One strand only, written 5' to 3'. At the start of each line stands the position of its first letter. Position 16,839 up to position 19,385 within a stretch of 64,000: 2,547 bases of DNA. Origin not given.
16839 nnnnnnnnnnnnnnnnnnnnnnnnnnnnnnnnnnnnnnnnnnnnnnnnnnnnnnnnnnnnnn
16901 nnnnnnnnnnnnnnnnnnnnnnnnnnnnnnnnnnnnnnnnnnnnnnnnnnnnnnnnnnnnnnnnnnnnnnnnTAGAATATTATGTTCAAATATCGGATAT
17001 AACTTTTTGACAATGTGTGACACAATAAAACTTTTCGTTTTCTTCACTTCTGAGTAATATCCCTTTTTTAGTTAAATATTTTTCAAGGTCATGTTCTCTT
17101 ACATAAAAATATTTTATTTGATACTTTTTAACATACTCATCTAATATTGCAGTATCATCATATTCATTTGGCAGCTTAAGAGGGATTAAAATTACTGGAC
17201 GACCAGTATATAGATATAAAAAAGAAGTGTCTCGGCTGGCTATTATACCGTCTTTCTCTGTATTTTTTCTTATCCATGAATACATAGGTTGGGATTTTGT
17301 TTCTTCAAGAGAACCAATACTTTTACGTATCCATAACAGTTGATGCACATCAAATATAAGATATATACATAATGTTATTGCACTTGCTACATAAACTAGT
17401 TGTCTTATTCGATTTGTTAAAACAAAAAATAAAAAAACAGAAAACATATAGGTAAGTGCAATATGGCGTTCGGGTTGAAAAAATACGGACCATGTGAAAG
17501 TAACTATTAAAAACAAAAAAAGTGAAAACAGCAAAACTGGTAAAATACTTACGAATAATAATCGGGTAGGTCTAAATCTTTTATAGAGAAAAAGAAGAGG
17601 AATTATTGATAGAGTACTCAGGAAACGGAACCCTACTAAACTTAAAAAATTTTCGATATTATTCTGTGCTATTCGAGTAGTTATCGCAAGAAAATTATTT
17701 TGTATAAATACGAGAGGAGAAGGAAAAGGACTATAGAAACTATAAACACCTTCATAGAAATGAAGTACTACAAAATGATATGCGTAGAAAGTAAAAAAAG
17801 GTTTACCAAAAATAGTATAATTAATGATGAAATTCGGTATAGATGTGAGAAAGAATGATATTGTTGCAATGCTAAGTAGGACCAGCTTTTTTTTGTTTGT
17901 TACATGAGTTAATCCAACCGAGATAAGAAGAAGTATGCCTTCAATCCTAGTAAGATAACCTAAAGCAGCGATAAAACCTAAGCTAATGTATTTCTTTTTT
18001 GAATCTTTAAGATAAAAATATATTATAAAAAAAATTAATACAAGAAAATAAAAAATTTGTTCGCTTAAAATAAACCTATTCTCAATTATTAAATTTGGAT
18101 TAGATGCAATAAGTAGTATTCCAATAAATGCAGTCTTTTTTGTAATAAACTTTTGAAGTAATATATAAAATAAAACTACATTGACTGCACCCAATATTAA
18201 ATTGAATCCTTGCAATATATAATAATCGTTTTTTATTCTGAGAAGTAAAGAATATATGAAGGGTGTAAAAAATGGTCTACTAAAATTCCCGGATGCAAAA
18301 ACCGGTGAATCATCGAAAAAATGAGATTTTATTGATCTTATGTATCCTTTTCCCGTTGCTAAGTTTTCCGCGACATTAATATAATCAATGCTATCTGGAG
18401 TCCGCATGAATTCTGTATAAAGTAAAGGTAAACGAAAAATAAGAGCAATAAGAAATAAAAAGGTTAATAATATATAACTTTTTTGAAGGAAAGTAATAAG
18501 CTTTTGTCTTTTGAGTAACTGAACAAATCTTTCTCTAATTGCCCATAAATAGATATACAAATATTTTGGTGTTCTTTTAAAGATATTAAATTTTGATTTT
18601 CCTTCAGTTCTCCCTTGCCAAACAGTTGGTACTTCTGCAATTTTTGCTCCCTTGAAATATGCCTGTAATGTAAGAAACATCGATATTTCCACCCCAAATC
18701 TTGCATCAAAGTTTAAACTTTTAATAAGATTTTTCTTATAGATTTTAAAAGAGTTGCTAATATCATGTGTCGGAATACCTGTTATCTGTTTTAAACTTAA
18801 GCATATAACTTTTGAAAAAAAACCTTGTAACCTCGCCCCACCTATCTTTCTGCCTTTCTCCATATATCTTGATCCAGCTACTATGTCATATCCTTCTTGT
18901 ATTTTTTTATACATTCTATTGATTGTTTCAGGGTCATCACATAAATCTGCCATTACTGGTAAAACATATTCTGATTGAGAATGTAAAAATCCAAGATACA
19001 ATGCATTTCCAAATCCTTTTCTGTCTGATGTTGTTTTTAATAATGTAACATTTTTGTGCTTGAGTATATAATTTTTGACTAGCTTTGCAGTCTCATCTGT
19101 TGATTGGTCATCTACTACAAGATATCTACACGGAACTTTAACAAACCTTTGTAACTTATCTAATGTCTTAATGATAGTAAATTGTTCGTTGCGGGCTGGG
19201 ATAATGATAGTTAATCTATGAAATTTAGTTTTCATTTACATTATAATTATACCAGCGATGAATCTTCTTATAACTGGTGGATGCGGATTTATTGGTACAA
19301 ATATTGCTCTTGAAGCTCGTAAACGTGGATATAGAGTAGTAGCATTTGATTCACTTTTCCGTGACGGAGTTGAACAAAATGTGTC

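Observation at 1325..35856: Roughly 30 kb extracytoplasmic glycosylation locus built around GT2::GT-C fusion proteins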

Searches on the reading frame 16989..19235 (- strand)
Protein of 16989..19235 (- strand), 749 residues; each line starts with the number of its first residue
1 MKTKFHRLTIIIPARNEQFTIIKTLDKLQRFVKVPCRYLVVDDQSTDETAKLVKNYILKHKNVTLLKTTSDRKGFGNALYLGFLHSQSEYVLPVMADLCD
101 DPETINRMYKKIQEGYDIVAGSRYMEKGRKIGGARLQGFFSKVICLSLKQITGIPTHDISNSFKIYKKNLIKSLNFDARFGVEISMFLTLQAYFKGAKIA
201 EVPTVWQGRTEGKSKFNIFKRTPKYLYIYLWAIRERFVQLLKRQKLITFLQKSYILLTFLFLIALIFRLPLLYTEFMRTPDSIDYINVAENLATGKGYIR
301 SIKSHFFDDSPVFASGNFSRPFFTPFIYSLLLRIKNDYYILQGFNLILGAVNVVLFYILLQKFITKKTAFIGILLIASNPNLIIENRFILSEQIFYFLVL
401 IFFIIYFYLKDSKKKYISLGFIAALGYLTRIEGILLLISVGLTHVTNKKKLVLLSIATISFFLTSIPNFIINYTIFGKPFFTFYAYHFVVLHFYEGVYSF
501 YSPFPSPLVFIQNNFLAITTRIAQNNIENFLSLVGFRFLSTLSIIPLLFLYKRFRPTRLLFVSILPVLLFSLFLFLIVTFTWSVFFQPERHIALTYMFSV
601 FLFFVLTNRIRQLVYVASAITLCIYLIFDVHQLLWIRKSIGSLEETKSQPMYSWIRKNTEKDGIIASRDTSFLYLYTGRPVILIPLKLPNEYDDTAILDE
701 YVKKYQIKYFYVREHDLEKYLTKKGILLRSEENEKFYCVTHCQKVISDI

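Call 6: search_protein_families(library=pfam, proteins=[window:16989-19235:-], max_evalue=0.01)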
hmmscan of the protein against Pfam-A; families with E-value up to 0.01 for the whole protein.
window:16989-19235:- (749 aa): 3 families
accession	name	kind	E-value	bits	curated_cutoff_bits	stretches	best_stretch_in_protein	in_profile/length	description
PF00535.33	Glycos_transf_2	-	5.3e-24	85.5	23.3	1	9-172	1-165/168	Glycosyl transferase family 2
PF13231.12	PMT_2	-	2e-06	28.5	26.1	1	320-463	2-153/160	Dolichyl-phosphate-mannose-protein mannosyltransferase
PF10111.15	Glyco_tranf_2_2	-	1.9e-05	24.8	27.3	1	9-112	1-106/276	Glycosyltransferase like family 2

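Call 8: search_solved_structures(query=window:16989-19235:-, max_evalue=0.01)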
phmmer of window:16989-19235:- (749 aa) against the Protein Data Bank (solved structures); distinct sequences matched with E-value up to 0.01: 11.
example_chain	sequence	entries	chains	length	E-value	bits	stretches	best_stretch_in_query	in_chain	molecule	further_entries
5mlz_A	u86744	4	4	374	1.6e-12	50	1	7-217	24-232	Dolichol monophosphate mannose synthase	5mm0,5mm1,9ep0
9bhc_C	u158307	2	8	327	1.5e-10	43.5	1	6-235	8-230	Undecaprenyl-phosphate 4-deoxy-4-formamido-L-arabinose transferase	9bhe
9hwj_A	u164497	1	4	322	1.9e-10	43.1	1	7-232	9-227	Undecaprenyl-phosphate 4-deoxy-4-formamido-L-arabinose transferase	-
8vxh_A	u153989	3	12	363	2e-10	43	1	6-235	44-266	Undecaprenyl-phosphate 4-deoxy-4-formamido-L-arabinose transferase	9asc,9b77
5eke_A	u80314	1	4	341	6.7e-10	41.3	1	7-173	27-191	Uncharacterized glycosyltransferase sll0501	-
5ekp_C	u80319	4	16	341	6.8e-10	41.3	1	7-173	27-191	Uncharacterized glycosyltransferase sll0501 | Glycosyltransferase sll0501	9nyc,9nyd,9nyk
9nye_A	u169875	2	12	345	7e-10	41.2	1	7-173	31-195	Glycosyltransferase sll0501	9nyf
5tze_C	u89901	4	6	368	8.4e-05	24.5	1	8-200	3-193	Glycosyl transferase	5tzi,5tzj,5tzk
5tz8_A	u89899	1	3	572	0.0002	23.2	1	8-199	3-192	Glycosyl transferase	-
6yv7_B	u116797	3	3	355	0.00054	21.8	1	6-98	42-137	Glycosyl transferase, family 2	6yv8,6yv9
6yv7_A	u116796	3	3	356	0.00054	21.8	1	6-98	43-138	Glycosyl transferase, family 2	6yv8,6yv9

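Call 13: find_homologous_proteins(query=window:16989-19235:-, max_evalue=0.00001)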
Query window:16989-19235:- (749 aa): 9 proteins with E <= 0.00001 among 8000 candidates.
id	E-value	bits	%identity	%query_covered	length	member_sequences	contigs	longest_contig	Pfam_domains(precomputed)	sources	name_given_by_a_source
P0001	0.0e+0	1650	100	100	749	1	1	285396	PF10111.15,PF00535.33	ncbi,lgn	-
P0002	4.1e-182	626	58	66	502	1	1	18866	-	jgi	jgi:hypothetical protein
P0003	3.6e-154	533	52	65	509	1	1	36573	-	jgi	jgi:hypothetical protein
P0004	3.1e-129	451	48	65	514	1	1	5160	PF13231.13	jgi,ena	-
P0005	3.0e-88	315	38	65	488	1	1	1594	PF13231.13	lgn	-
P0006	1.1e-85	307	37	65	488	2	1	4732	PF13231.13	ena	-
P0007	1.3e-60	224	33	65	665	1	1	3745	PF13641.13,PF00535.33,PF12804.14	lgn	-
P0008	3.3e-6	44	28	28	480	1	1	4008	PF13847.13,PF13489.13,PF13649.13,PF00535.33,PF08241.19,PF08242.19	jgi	-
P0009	7.3e-6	43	27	17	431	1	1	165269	PF02366.25,PF13231.13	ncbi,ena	-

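Call 14: find_encoding_contigs(protein=P0002, flank=8000, max_places=3)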
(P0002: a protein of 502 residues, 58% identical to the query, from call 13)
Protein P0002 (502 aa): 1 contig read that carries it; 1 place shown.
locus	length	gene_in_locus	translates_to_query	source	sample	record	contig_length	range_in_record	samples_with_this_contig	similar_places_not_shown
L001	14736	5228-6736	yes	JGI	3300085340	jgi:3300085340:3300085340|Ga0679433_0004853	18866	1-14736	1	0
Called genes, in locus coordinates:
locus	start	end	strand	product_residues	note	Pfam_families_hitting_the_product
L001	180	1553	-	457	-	-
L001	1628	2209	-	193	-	-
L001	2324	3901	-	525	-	-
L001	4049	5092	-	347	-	PF16396:DUF5005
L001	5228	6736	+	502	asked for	-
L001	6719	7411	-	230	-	PF00535:Glycos_transf_2, PF10111:Glyco_tranf_2_2 (weak), PF13641:Glyco_tranf_2_3 (weak)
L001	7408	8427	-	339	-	PF00106:adh_short (weak), PF01073:3Beta_HSD, PF01370:Epimerase, PF05368:NmrA (weak), PF07993:NAD_binding_4 (faint), PF13460:NAD_binding_10, PF16363:GDP_Man_Dehyd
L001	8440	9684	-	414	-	PF03446:NAD_binding_2, PF03721:UDPG_MGDP_dh_N, PF00984:UDPG_MGDP_dh, PF03720:UDPG_MGDP_dh_C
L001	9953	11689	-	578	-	PF11721:Malectin, PF12819:Malectin_like (weak)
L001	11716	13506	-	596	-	PF07719:TPR_2 (faint), PF13428:TPR_14 (faint)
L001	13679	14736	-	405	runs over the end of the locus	PF00091:Tubulin, PF12327:FtsZ_C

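Call 15: find_encoding_contigs(protein=P0003, flank=8000, max_places=3)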
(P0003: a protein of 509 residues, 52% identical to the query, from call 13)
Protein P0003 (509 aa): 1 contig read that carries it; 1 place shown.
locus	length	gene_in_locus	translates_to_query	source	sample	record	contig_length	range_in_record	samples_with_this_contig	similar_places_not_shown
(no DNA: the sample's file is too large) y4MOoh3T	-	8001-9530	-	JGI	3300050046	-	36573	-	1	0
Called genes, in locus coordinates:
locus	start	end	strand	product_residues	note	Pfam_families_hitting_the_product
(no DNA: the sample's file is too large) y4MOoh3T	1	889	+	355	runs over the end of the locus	PF01073:3Beta_HSD, PF01370:Epimerase, PF02719:Polysacc_synt_2, PF04321:RmlD_sub_bind, PF07993:NAD_binding_4, PF16363:GDP_Man_Dehyd, PF01370:Epimerase, PF16363:GDP_Man_Dehyd, +2 more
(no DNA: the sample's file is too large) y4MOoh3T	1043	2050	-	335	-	PF01073:3Beta_HSD, PF01370:Epimerase, PF02719:Polysacc_synt_2, PF03435:Sacchrp_dh_NADP (faint), PF04321:RmlD_sub_bind, PF16363:GDP_Man_Dehyd, PF07993:NAD_binding_4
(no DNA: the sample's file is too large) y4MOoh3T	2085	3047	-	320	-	PF00535:Glycos_transf_2, PF13641:Glyco_tranf_2_3, PF13632:Glyco_trans_2_3 (weak)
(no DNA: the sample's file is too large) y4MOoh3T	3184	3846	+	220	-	PF13489:Methyltransf_23 (weak), PF08241:Methyltransf_11 (weak)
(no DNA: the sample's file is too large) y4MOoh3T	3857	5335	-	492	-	PF01943:Polysacc_synt, PF13440:Polysacc_synt_3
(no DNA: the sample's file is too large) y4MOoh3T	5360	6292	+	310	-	PF02475:TRM5-TYW2_MTfase, PF05050:Methyltransf_21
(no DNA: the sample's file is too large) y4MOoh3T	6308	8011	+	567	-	PF13231:PMT_2 (weak)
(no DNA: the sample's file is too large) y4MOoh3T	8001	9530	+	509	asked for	-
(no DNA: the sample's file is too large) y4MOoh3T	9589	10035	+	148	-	PF00908:dTDP_sugar_isom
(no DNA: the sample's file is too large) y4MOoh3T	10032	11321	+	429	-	PF08421:Methyltransf_13, PF13489:Methyltransf_23, PF08241:Methyltransf_11 (faint), PF08242:Methyltransf_12 (weak), PF08484:Methyltransf_14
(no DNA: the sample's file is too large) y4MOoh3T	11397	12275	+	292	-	PF01370:Epimerase, PF04321:RmlD_sub_bind, PF07993:NAD_binding_4 (faint), PF16363:GDP_Man_Dehyd (weak)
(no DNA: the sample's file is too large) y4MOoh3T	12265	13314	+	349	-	PF01073:3Beta_HSD, PF01370:Epimerase, PF02719:Polysacc_synt_2, PF04321:RmlD_sub_bind, PF05368:NmrA, PF07993:NAD_binding_4, PF16363:GDP_Man_Dehyd, PF13460:NAD_binding_10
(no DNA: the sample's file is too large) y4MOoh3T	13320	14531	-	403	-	PF01943:Polysacc_synt, PF13440:Polysacc_synt_3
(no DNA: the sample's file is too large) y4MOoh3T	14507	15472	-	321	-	PF00535:Glycos_transf_2, PF10111:Glyco_tranf_2_2 (weak), PF13641:Glyco_tranf_2_3, PF13506:Glyco_transf_21 (weak), PF13632:Glyco_trans_2_3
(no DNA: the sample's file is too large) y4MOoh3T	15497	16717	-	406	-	PF13439:Glyco_transf_4 (weak), PF13692:Glyco_trans_1_4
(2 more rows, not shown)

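Call 16: find_encoding_contigs(protein=P0001, flank=2000, max_places=3)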
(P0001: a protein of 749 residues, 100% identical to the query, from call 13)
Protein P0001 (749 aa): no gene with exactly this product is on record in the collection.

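Call 32: search_protein_families(library=ncbifam, proteins=[window:16989-19235:-], max_evalue=0.01)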
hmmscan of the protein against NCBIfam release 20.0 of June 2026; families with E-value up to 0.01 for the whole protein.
window:16989-19235:- (749 aa): 17 families
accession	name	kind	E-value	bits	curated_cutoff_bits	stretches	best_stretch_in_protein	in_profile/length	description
TIGR04182.1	glyco_TIGR04182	equivalog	2.6e-15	56.6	325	1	8-220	2-205/293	S-layer glycoprotein N-glycosyltransferase AglJ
NF007986.1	PRK10714.1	equivalog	2.9e-15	56.1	529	1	4-221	4-215/316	undecaprenyl-phosphate 4-deoxy-4-formamido-L-arabinose transferase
NF047588.1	GlcsyltransPgfSStrep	equivalog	1.2e-13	51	500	1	7-240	2-228/308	glycosyltransferase PgfS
NF041391.1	DPhHxTase_Halo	equivalog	5.6e-09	35.3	375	1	15-216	4-192/213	dolichyl-phosphate hexose transferase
NF010496.0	PRK13915.1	equivalog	8.3e-09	34.9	262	1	6-202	31-238/307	glucosyl-3-phosphoglycerate synthase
TIGR03937.1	PgaC_IcaA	equivalog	2.1e-08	33.6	422.3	1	4-121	43-161/407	poly-beta-1,6-N-acetyl-D-glucosamine synthase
NF045692.1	OglycostaseCruG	equivalog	4e-08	32.6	600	1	5-122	40-163/386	2'-O-glycosyltransferase CruG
TIGR04283.1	glyco_like_mftF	equivalog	1.6e-07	31.2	182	1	8-111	1-96/221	TIGR04283 family arsenosugar biosynthesis glycosyltransferase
NF050050.1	ProtGlycPglI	equivalog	7.3e-07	28.8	500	1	7-187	3-182/306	GalNAc(5)-diNAcBac-PP-undecaprenol beta-1,3-glucosyltransferase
TIGR03469.1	HpnB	hypoth_equivalog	1.7e-06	27.3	379.25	1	5-115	43-163/386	hopene-associated glycosyltransferase HpnB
NF053846.1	glyco_with_XrtP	equivalog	2.9e-06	26.2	520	1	10-80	45-116/440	XrtP-associated glycosyltransferase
NF007482.0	PRK10073.1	equivalog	5.9e-06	25.5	423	1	1-111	1-105/334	glycosyltransferase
NF038302.1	EPS_HpsE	equivalog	8.8e-06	24.9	300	1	8-98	3-97/307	hormogonium polysaccharide biosynthesis glycosyltransferase HpsE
NF041865.1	EpsU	equivalog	0.00031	19.9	700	1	7-90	40-121/394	exopolysaccharide biosynthesis GT2 family glycosyltransferase EpsU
NF047683.1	TeichurnBiosyTuaG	equivalog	0.00044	20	400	1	3-111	3-110/252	teichuronic acid biosynthesis protein TuaG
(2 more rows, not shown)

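Call 72: search_protein_representatives(protein=window:16989-19235:-)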
Query: 749 residues. Proteins with E-value up to 0.001 (for the whole library): 18371; up to 1e-10: 2956; up to 1e-30: 157. The best 150 are listed.
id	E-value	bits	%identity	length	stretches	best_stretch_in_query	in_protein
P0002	1.3e-182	625.5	59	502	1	253-743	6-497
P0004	9.9e-130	450.7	49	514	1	253-743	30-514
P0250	1.1e-110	387.7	46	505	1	252-743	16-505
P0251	2.5e-84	300.6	41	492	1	252-716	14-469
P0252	1.5e-83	298.1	39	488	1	258-742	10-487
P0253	8.9e-82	292.2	39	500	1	252-725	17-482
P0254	9.9e-78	278.8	43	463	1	273-694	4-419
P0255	7.0e-74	266.1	36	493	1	257-723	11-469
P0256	6.3e-73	262.9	34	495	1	252-742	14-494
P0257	2.3e-72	261.1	37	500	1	246-716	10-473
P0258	3.2e-70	254.0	37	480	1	259-724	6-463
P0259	4.3e-70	253.6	36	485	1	257-712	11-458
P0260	1.2e-69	252.0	50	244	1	7-241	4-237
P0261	9.0e-69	249.2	34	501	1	249-715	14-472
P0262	1.4e-68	248.6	51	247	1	7-236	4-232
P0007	4.1e-61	223.9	36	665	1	7-495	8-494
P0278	3.4e-57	210.9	40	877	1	3-476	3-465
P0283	3.5e-53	197.7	34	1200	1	5-606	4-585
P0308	3.4e-43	164.6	34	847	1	7-585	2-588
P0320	2.3e-40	155.3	41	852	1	7-235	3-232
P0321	4.1e-40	154.5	36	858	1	7-271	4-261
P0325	2.2e-39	152.0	36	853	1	8-258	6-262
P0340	1.9e-37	145.6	36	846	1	8-268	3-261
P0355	1.3e-35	139.5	30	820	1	8-512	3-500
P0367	2.1e-33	132.3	37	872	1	8-247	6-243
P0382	3.7e-32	128.2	28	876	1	8-616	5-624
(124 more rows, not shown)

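Call 73: search_protein_families(library=pfam, proteins=[P0278, P0283, P0308, P0320, P0321, P0325, P0340, P0355, P0382, P0367], max_evalue=0.001)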
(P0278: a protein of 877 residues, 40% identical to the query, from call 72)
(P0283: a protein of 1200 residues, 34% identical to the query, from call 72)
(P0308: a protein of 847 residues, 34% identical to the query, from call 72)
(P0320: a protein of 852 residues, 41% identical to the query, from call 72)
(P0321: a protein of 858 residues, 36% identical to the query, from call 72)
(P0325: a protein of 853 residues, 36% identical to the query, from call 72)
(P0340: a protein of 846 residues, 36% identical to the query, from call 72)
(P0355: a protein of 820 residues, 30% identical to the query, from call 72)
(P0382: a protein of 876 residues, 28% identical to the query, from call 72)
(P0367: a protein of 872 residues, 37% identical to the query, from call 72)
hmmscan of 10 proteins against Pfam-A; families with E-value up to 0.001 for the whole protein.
P0278 (877 aa): 1 family
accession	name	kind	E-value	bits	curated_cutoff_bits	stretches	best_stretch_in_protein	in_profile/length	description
PF00535.33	Glycos_transf_2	-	3.3e-21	76.4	23.3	1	9-170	1-166/168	Glycosyl transferase family 2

P0283 (1200 aa): 2 families
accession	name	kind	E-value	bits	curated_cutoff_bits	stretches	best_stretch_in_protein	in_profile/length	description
PF00535.33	Glycos_transf_2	-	2e-19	70.6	23.3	1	8-172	1-165/168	Glycosyl transferase family 2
PF00754.31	F5_F8_type_C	-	2.1e-07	31.6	28.2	1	955-1067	11-121/127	F5/8 type C domain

P0308 (847 aa): 2 families
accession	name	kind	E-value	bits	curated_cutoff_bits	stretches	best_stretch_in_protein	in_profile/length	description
PF00535.33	Glycos_transf_2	-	5.9e-17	62.6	23.3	1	4-168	1-165/168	Glycosyl transferase family 2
PF13641.12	Glyco_tranf_2_3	-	0.0003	21.3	27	1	3-105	3-105/230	Glycosyltransferase like family 2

P0320 (852 aa): 2 families
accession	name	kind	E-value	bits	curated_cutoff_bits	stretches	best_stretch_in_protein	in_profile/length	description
PF00535.33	Glycos_transf_2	-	1.8e-20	74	23.3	1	5-169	1-165/168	Glycosyl transferase family 2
PF12804.13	NTP_transf_3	-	9e-06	26.4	27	1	55-119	57-122/160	MobA-like NTP transferase domain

P0321 (858 aa): 2 families
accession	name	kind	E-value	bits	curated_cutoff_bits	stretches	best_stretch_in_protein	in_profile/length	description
PF00535.33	Glycos_transf_2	-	8e-17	62.1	23.3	1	6-173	1-167/168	Glycosyl transferase family 2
PF13641.12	Glyco_tranf_2_3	-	2.2e-05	25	27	1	5-97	3-96/230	Glycosyltransferase like family 2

P0325 (853 aa): 2 families
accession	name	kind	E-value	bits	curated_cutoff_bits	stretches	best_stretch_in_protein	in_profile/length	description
PF00535.33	Glycos_transf_2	-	7.6e-17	62.2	23.3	1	7-175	1-167/168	Glycosyl transferase family 2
PF13641.12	Glyco_tranf_2_3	-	0.00066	20.2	27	0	4-132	1-131/230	Glycosyltransferase like family 2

P0340 (846 aa): 2 families
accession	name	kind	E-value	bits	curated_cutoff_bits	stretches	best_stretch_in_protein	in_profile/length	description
PF00535.33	Glycos_transf_2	-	7.6e-20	71.9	23.3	1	4-168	1-166/168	Glycosyl transferase family 2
PF13641.12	Glyco_tranf_2_3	-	5.2e-08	33.6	27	1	3-92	3-96/230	Glycosyltransferase like family 2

P0355 (820 aa): 2 families
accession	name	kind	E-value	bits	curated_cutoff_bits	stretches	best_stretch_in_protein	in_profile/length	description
PF00535.33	Glycos_transf_2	-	5.1e-21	75.8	23.3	1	4-172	1-167/168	Glycosyl transferase family 2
PF13641.12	Glyco_tranf_2_3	-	1.9e-05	25.2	27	1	3-95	3-96/230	Glycosyltransferase like family 2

P0382 (876 aa): 2 families
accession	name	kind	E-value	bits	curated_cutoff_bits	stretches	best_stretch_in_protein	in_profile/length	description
PF00535.33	Glycos_transf_2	-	2.2e-19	70.4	23.3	1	6-172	1-164/168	Glycosyl transferase family 2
PF13641.12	Glyco_tranf_2_3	-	4.7e-07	30.5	27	1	5-141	3-132/230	Glycosyltransferase like family 2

P0367 (872 aa): 2 families
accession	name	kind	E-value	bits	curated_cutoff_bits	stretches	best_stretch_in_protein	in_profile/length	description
PF00535.33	Glycos_transf_2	-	1.9e-22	80.4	23.3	1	7-171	1-165/168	Glycosyl transferase family 2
PF13641.12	Glyco_tranf_2_3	-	5.9e-05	23.6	27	1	6-128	3-129/230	Glycosyltransferase like family 2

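Call 81: find_encoding_contigs(protein=P0004, flank=5000, max_places=2)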
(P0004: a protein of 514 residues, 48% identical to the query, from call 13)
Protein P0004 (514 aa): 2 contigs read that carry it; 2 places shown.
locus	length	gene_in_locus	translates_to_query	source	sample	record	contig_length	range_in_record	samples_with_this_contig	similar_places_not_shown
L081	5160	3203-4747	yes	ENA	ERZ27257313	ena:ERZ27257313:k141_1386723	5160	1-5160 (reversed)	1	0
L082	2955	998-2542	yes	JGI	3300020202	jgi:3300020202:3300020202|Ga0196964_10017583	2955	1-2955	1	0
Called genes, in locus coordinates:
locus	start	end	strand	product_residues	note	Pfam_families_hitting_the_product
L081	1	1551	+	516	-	?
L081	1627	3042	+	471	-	-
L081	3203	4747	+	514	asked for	PF13231:PMT_2 (weak)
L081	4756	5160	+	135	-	?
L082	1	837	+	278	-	?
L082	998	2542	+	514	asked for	PF13231:PMT_2 (weak)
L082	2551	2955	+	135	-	?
